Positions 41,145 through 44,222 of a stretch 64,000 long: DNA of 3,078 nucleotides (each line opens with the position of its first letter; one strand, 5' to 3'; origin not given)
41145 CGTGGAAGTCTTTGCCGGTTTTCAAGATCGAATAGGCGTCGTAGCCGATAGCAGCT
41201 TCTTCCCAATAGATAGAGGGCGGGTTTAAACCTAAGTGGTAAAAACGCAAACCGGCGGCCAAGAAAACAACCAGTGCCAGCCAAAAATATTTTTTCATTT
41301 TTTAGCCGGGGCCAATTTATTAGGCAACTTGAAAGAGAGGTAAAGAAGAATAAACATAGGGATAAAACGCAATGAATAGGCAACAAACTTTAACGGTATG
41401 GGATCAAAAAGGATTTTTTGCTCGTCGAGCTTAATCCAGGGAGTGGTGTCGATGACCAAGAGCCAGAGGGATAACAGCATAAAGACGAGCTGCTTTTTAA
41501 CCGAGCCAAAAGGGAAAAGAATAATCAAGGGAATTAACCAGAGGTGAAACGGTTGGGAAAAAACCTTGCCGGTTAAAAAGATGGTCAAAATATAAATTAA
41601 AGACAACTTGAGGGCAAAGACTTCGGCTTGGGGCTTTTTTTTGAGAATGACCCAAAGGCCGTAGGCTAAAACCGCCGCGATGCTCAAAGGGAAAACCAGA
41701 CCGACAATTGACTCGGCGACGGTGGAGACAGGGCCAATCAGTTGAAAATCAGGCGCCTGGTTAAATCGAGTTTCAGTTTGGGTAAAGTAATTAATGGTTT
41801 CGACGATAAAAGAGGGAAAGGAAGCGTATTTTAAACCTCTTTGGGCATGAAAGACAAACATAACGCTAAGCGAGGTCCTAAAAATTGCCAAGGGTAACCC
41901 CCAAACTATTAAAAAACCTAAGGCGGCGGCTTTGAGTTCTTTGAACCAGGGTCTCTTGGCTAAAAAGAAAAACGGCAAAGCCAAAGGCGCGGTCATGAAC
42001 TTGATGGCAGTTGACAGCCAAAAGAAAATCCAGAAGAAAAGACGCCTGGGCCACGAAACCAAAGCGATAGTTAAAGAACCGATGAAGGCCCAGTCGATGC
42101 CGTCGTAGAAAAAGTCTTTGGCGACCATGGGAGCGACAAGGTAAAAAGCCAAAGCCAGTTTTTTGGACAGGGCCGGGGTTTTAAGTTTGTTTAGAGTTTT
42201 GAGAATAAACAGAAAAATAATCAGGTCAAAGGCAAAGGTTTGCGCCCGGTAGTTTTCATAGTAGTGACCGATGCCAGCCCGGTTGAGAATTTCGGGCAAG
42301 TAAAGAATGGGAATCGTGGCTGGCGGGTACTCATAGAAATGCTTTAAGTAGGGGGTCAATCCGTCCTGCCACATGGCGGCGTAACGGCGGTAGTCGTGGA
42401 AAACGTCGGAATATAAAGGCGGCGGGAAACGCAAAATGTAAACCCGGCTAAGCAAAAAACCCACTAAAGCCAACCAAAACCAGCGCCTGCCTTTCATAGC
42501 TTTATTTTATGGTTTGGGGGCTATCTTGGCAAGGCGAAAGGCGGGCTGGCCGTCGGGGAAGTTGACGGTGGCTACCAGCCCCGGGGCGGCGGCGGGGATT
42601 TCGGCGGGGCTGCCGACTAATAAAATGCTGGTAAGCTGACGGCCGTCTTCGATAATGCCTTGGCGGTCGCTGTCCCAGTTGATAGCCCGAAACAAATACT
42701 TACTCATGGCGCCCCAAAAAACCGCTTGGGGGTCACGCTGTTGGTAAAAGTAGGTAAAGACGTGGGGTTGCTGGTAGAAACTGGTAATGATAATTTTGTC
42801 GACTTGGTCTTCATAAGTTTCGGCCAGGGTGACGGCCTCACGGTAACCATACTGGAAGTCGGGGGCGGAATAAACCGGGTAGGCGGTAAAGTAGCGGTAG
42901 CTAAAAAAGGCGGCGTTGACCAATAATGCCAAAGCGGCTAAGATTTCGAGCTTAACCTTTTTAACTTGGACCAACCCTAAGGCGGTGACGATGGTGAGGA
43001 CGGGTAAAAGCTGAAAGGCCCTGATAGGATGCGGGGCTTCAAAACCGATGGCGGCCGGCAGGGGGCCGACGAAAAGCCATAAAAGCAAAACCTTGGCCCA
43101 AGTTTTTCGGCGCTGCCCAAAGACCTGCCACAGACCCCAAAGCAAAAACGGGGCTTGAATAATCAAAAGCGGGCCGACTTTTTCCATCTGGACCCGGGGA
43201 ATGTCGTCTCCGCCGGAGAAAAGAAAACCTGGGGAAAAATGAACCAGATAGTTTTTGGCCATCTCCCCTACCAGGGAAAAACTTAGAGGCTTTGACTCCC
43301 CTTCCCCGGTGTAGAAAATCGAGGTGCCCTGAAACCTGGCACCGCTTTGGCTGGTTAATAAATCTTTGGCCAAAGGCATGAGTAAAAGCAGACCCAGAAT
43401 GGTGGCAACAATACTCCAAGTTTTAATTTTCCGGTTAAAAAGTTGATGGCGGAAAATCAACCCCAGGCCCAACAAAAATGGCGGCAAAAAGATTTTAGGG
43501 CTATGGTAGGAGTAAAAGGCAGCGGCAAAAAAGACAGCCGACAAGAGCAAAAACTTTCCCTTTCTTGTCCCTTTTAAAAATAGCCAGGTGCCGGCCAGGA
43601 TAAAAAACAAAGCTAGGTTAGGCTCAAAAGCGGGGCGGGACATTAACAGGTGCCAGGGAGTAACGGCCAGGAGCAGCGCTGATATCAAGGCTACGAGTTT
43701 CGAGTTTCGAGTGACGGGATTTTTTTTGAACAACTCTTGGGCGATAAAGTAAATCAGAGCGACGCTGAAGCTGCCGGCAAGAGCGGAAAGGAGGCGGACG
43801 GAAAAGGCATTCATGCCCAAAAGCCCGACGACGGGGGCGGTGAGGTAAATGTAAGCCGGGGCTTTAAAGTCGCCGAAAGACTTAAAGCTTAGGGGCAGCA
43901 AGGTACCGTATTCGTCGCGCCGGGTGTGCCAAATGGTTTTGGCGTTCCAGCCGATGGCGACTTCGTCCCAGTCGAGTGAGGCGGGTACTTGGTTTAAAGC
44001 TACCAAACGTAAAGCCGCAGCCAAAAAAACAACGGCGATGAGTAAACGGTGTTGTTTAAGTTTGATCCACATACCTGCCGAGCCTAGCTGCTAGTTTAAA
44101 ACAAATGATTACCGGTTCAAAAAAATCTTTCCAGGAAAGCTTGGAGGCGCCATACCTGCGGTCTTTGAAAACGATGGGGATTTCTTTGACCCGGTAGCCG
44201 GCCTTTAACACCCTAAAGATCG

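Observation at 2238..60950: Unusually large expansion of PMT/ArnT-type GT-C glycosyltransferases with six Dpm1-like donors, but no OST, Wzy or initiating transferase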

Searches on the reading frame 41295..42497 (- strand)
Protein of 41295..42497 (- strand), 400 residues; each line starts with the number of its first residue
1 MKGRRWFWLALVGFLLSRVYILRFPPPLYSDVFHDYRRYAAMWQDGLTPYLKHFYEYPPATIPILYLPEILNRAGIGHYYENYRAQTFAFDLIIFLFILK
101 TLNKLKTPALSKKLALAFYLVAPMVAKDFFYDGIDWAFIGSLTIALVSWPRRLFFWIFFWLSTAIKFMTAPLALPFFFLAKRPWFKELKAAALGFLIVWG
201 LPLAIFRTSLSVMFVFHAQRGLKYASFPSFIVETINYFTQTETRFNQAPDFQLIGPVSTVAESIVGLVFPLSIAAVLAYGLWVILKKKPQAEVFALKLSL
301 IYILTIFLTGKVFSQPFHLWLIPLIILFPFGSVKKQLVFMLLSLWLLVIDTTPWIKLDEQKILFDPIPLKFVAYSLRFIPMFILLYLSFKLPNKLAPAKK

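Call 8: search_protein_families(library=pfam, max_evalue=0.01, proteins=[window:41295-42497:-])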
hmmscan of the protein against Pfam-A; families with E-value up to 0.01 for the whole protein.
window:41295-42497:- (400 aa): 0 families

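Call 14: search_protein_families(library=ncbifam, max_evalue=0.01, proteins=[window:41295-42497:-])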
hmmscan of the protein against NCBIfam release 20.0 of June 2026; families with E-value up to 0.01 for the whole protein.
window:41295-42497:- (400 aa): 0 families

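Call 47: find_homologous_proteins(query=window:41295-42497:-, max_evalue=0.001)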
Query window:41295-42497:- (400 aa): 169 proteins with E <= 0.001 among 8000 candidates; the best 120 are listed.
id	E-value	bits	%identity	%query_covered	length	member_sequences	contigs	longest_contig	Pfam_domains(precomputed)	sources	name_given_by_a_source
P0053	4.1e-259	878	100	100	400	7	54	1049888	-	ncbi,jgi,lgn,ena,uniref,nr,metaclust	ncbi:MAG: hypothetical protein UX85_C0005G0027 [Candidatus Beckwithbacteria bacterium GW2011_GWB1_47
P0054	1.4e-179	616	69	99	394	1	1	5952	-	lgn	-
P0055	2.1e-171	589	67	99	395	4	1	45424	-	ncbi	-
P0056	2.4e-165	569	68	95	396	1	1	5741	-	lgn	-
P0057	7.3e-162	557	64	100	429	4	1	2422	-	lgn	-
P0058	3.8e-159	549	63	99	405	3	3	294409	-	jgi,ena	-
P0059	2.3e-158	546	63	99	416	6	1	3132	-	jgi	-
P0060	3.3e-158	545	62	99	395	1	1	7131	-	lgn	-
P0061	1.2e-156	540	65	94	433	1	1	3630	-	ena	-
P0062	1.7e-156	540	62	98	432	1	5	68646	-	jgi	-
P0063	5.9e-156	538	63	99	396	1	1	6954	-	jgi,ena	-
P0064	9.7e-156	537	64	97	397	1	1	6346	-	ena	-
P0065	5.5e-154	532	64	95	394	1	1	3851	-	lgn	-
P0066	3.3e-152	526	63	99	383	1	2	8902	-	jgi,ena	-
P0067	4.2e-152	525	61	95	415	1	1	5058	-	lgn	-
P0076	1.2e-146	507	61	95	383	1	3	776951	-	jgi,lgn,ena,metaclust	metaclust:\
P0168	9.5e-87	310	42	88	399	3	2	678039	-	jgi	jgi:hypothetical protein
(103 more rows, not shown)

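Call 50: search_solved_structures(query=A4, max_evalue=1)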
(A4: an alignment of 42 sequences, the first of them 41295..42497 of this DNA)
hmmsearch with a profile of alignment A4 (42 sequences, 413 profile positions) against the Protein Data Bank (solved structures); distinct sequences matched with E-value up to 1: 0.

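Call 51: search_protein_families(library=pfam, alignment_id=A4, max_evalue=0.1)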
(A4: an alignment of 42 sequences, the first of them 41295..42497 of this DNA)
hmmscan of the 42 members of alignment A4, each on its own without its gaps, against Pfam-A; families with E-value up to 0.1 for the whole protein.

A. member 1, window:41295-42497:- (400 aa): 0 families

B. families by the number of members that match (of 42 scanned): 5 families
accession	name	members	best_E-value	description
PF05857.17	TraX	1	0.0014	TraX protein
PF05545.16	FixQ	1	0.014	Cbb3-type cytochrome oxidase component FixQ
PF19589.4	DUF6095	1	0.024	Family of unknown function (DUF6095)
PF24763.1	CGL160_C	1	0.029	CGL160, C-terminal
PF20100.4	DUF6490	1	0.067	Family of unknown function (DUF6490)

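Call 65: find_encoding_contigs(protein=P0076, flank=10000, max_places=1)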
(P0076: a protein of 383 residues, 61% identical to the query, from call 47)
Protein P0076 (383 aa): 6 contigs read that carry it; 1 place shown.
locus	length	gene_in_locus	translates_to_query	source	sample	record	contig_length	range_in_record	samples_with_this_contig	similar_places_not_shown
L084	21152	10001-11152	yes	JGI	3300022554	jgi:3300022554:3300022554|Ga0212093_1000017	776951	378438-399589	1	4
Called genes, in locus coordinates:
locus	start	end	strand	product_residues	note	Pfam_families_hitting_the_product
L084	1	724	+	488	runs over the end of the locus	PF01943:Polysacc_synt, PF13440:Polysacc_synt_3, PF03023:MurJ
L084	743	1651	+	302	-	PF00535:Glycos_transf_2, PF13641:Glyco_tranf_2_3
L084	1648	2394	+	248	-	PF00535:Glycos_transf_2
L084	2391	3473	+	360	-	PF00534:Glycos_transf_1, PF13692:Glyco_trans_1_4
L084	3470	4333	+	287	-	PF00535:Glycos_transf_2, PF13641:Glyco_tranf_2_3, PF13506:Glyco_transf_21 (faint)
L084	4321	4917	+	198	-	PF00483:NTP_transferase, PF12804:NTP_transf_3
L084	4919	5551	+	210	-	PF13580:SIS_2, PF01380:SIS (weak)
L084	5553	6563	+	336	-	PF00288:GHMP_kinases_N, PF08544:GHMP_kinases_C (weak)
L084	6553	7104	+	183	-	PF13419:HAD_2 (faint), PF08645:PNK3P (weak), PF13242:Hydrolase_like (weak)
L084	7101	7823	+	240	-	PF00483:NTP_transferase, PF12804:NTP_transf_3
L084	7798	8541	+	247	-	PF00535:Glycos_transf_2, PF13641:Glyco_tranf_2_3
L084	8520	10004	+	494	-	PF02366:PMT, PF13231:PMT_2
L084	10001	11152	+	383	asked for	-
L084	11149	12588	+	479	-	PF02366:PMT, PF13231:PMT_2 (weak)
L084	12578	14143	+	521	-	-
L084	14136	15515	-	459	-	PF01593:Amino_oxidase, PF13450:NAD_binding_8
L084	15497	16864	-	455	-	-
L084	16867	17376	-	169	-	-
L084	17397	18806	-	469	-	-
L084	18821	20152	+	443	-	-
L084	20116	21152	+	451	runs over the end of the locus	-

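Call 66: find_encoding_contigs(protein=P0168, flank=10000, max_places=1)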
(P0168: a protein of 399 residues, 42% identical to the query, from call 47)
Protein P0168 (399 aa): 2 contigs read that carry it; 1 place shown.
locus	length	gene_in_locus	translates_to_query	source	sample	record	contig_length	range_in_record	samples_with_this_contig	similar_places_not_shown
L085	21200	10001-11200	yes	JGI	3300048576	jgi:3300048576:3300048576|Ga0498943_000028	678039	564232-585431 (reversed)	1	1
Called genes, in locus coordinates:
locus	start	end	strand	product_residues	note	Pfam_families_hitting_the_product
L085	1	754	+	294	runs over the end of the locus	PF01370:Epimerase, PF04321:RmlD_sub_bind, PF01073:3Beta_HSD, PF13460:NAD_binding_10 (weak), PF16363:GDP_Man_Dehyd, PF07993:NAD_binding_4 (weak)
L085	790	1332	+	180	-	PF01797:Y1_Tnp (faint)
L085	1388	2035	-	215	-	PF01746:tRNA_m1G_MT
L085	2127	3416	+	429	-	PF03446:NAD_binding_2 (weak), PF03721:UDPG_MGDP_dh_N, PF03807:F420_oxidored (faint), PF00984:UDPG_MGDP_dh, PF03720:UDPG_MGDP_dh_C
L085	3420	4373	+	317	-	PF01370:Epimerase, PF02719:Polysacc_synt_2 (faint), PF04321:RmlD_sub_bind (weak), PF16363:GDP_Man_Dehyd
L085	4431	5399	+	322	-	PF01370:Epimerase, PF04321:RmlD_sub_bind, PF05368:NmrA (weak), PF16363:GDP_Man_Dehyd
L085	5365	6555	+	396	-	PF00535:Glycos_transf_2, PF04138:GtrA_DPMS_TM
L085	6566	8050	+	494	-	-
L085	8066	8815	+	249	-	PF00535:Glycos_transf_2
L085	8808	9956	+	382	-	PF26314:MptA_B_family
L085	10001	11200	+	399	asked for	-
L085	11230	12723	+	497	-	PF02366:PMT, PF13231:PMT_2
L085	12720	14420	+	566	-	-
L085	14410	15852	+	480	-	PF01943:Polysacc_synt, PF13440:Polysacc_synt_3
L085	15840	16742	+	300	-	PF00535:Glycos_transf_2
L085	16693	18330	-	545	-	PF10131:PTPS_related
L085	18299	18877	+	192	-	-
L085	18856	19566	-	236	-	-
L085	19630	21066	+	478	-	-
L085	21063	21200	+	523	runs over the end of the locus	-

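Call 68: search_protein_families(library=pfam, max_evalue=10, proteins=[window:41295-42497:-])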
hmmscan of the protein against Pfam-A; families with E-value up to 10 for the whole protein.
window:41295-42497:- (400 aa): 1 family
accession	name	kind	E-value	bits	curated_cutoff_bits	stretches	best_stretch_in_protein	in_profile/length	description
PF03647.18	Tmemb_14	-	1.4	10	24.8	1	261-308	20-67/92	Transmembrane proteins 14C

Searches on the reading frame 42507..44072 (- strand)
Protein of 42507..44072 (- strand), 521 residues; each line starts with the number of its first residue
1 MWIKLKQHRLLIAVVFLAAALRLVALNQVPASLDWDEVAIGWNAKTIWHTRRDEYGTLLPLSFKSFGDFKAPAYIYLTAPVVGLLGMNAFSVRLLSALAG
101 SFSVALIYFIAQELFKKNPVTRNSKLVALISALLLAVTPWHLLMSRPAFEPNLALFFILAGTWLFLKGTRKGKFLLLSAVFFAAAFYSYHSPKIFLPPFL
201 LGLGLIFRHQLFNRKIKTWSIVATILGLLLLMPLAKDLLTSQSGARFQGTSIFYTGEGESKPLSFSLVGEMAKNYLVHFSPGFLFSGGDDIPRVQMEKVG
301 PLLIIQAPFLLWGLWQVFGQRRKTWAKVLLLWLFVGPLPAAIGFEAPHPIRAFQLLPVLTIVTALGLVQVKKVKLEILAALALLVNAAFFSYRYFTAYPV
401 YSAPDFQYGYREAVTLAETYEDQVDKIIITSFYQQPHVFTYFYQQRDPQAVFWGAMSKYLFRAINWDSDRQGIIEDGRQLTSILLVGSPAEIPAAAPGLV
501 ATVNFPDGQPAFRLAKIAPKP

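Call 8: search_protein_families(library=pfam, max_evalue=0.01, proteins=[window:42507-44072:-])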
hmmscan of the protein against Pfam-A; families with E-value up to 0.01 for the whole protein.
window:42507-44072:- (521 aa): 2 families
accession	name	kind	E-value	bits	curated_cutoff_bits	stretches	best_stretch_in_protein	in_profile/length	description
PF13231.12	PMT_2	-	5.1e-13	50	26.1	1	70-233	2-156/160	Dolichyl-phosphate-mannose-protein mannosyltransferase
PF02366.24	PMT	-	1.5e-06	28.4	22.7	1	83-220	76-210/245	Dolichyl-phosphate-mannose-protein mannosyltransferase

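Call 13: find_encoding_contigs(protein=window:42507-44072:-, flank=10000, max_places=6)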
Protein window:42507-44072:- (521 aa): 24 contigs read that carry it; 1 place shown.
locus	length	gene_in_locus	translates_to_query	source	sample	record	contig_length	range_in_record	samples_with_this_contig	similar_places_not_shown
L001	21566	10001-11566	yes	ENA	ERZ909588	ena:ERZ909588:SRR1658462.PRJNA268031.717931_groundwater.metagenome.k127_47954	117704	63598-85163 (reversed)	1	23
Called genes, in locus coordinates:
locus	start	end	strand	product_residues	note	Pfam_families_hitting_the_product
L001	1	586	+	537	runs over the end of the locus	PF10131:PTPS_related (weak)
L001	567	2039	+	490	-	PF01943:Polysacc_synt, PF03023:MurJ, PF13440:Polysacc_synt_3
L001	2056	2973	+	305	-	PF00535:Glycos_transf_2, PF13641:Glyco_tranf_2_3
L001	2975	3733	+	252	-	PF00535:Glycos_transf_2, PF10111:Glyco_tranf_2_2 (weak)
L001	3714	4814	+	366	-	PF13439:Glyco_transf_4 (faint), PF00534:Glycos_transf_1, PF13692:Glyco_trans_1_4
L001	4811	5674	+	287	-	PF00535:Glycos_transf_2, PF13641:Glyco_tranf_2_3, PF13506:Glyco_transf_21 (weak)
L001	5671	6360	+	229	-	PF00483:NTP_transferase, PF12804:NTP_transf_3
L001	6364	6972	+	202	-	PF13580:SIS_2, PF01380:SIS (weak)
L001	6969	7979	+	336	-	PF00288:GHMP_kinases_N, PF08544:GHMP_kinases_C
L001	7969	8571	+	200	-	PF08645:PNK3P, PF13419:HAD_2 (weak), PF13242:Hydrolase_like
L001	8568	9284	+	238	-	PF00483:NTP_transferase, PF12804:NTP_transf_3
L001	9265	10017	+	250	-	PF13641:Glyco_tranf_2_3, PF00535:Glycos_transf_2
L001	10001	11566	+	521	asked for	PF02366:PMT (weak), PF13231:PMT_2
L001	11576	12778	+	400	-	-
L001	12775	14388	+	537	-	PF02366:PMT (weak), PF13231:PMT_2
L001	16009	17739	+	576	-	PF02366:PMT (weak), PF13231:PMT_2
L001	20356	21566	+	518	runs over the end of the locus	PF13231:PMT_2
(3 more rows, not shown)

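Call 16: find_related_loci(query=A1, collection=genome_contigs, flank=10000)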
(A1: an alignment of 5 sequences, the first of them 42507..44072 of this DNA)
Query A1 (521 aa) in genome_contigs; peptide patterns used: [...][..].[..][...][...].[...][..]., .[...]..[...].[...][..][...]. (x = any residue, [..] = any of these).
597 stretches matched a pattern (row limit reached: there are more); 433 encode a relative of the query (tblastn E <= 1e-3); the best 80 are kept; 80 distinct loci.
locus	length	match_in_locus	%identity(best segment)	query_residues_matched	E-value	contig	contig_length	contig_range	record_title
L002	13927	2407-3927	59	4-517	0e+0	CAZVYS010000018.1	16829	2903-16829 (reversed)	MAG TPA_asm: uncultured Pseudomonadales bacterium isolate SRP077602_co2_364 genome assembly, contig: NODE_5118_length_16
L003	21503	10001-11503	56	5-516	0e+0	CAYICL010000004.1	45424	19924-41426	MAG TPA_asm: uncultured Pseudomonadales bacterium isolate ERP119705_co18_677 genome assembly, contig: NODE_762_length_45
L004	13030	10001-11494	54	5-516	0e+0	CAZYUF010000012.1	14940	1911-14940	MAG TPA_asm: uncultured Pseudomonadales bacterium isolate SRP118108_co4_340 genome assembly, contig: NODE_3409_length_14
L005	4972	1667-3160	54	5-516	5e-179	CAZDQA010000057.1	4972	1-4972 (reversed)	MAG TPA_asm: uncultured Pseudomonadales bacterium isolate binchicken_co220_119 genome assembly, contig: NODE_11347_lengt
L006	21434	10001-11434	54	11-516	6e-173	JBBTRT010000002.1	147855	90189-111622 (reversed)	MAG: Patescibacteria group bacterium isolate H52-bin002_1 H52_bin002_1_000000000002, whole genome shotgun sequence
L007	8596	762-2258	53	5-516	7e-171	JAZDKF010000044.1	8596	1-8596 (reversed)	MAG: Candidatus Beckwithbacteria bacterium isolate MEGAHIT-group-0.521 k141_524556, whole genome shotgun sequence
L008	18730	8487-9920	50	5-516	5e-157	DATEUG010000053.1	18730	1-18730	MAG TPA_asm: Patescibacteria group bacterium isolate SMAG_U8335 k141_2391213, whole genome shotgun sequence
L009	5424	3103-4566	50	18-520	9e-156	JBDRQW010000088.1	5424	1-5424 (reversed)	MAG: Candidatus Beckwithbacteria bacterium isolate MEGAHIT-group-2.65 k141_994090, whole genome shotgun sequence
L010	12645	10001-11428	48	8-516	2e-143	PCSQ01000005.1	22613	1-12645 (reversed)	MAG: Candidatus Beckwithbacteria bacterium CG23_combo_of_CG06-09_8_20_14_all_47_9 CG23_scaffold_734_c, whole genome shot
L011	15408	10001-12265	44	2-516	5e-119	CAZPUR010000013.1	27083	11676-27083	MAG TPA_asm: uncultured Pseudomonadales bacterium isolate binchicken_co34_574 genome assembly, contig: NODE_2640_length_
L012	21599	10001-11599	43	10-516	4e-118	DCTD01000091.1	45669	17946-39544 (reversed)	MAG TPA_asm: Patescibacteria group bacterium UBA1449 UBA1449_contig_15321, whole genome shotgun sequence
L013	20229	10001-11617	37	2-514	7e-102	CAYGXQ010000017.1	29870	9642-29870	MAG TPA_asm: uncultured Gammaproteobacteria bacterium isolate ERP119294_co1_458 genome assembly, contig: NODE_1724_lengt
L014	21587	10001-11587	37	11-514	6e-93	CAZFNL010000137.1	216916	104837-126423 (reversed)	MAG TPA_asm: uncultured Gammaproteobacteria bacterium isolate SRP271791_co1_7 genome assembly, contig: k141_45435, whole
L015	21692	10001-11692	34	18-517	5e-88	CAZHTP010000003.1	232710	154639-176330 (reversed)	MAG TPA_asm: uncultured Gammaproteobacteria bacterium isolate SRP192515_co2_50 genome assembly, contig: NODE_21_length_2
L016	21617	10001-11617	33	10-492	2e-87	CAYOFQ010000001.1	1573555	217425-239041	MAG TPA_asm: uncultured Gammaproteobacteria bacterium isolate SRP342105_co1_162 genome assembly, contig: NODE_1_length_1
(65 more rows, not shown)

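Call 35: search_solved_structures(query=A1, max_evalue=0.01)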
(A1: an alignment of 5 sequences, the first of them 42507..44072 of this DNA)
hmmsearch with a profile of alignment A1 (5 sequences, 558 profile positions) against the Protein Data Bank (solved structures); distinct sequences matched with E-value up to 0.01: 0.

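Call 76: search_protein_families(library=pfam, alignment_id=A5, max_evalue=0.001)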
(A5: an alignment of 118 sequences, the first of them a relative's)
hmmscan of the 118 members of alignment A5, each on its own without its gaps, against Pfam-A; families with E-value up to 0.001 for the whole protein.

A. member 1, L003:13-651:+ (212 aa): 2 families
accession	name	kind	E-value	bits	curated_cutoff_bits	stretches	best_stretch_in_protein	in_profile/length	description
PF13440.11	Polysacc_synt_3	-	1.2e-13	51.4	23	1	1-58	235-292/293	Polysaccharide biosynthesis protein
PF03023.19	MurJ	-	5.8e-12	45.4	27.4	1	3-164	258-425/451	Lipid II flippase MurJ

B. families by the number of members that match (of 118 scanned): 65 families (the first 25 are shown)
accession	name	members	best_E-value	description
PF00535.33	Glycos_transf_2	14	6.4e-28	Glycosyl transferase family 2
PF13440.11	Polysacc_synt_3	13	3.6e-62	Polysaccharide biosynthesis protein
PF01943.22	Polysacc_synt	13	1.3e-22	Polysaccharide biosynthesis protein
PF09852.15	DUF2079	7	2.3e-50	Predicted membrane protein (DUF2079)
PF09586.16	YfhO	7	1.6e-31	Bacterial membrane protein YfhO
PF13641.12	Glyco_tranf_2_3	7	7.2e-11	Glycosyltransferase like family 2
PF09594.16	GT87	6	4.3e-09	Glycosyltransferase family 87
PF03023.19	MurJ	5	5.3e-12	Lipid II flippase MurJ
PF13704.12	Glyco_tranf_2_4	5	2.2e-06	Glycosyl transferase family 2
PF10066.14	DUF2304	4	1e-25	Uncharacterized conserved protein (DUF2304)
PF10111.15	Glyco_tranf_2_2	4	1e-11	Glycosyltransferase like family 2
PF00534.26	Glycos_transf_1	3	2.9e-34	Glycosyl transferases group 1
PF13692.12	Glyco_trans_1_4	3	1.5e-23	Glycosyl transferases group 1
PF00664.28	ABC_membrane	2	4.7e-48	ABC transporter transmembrane region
PF00892.27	EamA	2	8.1e-31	EamA-like transporter family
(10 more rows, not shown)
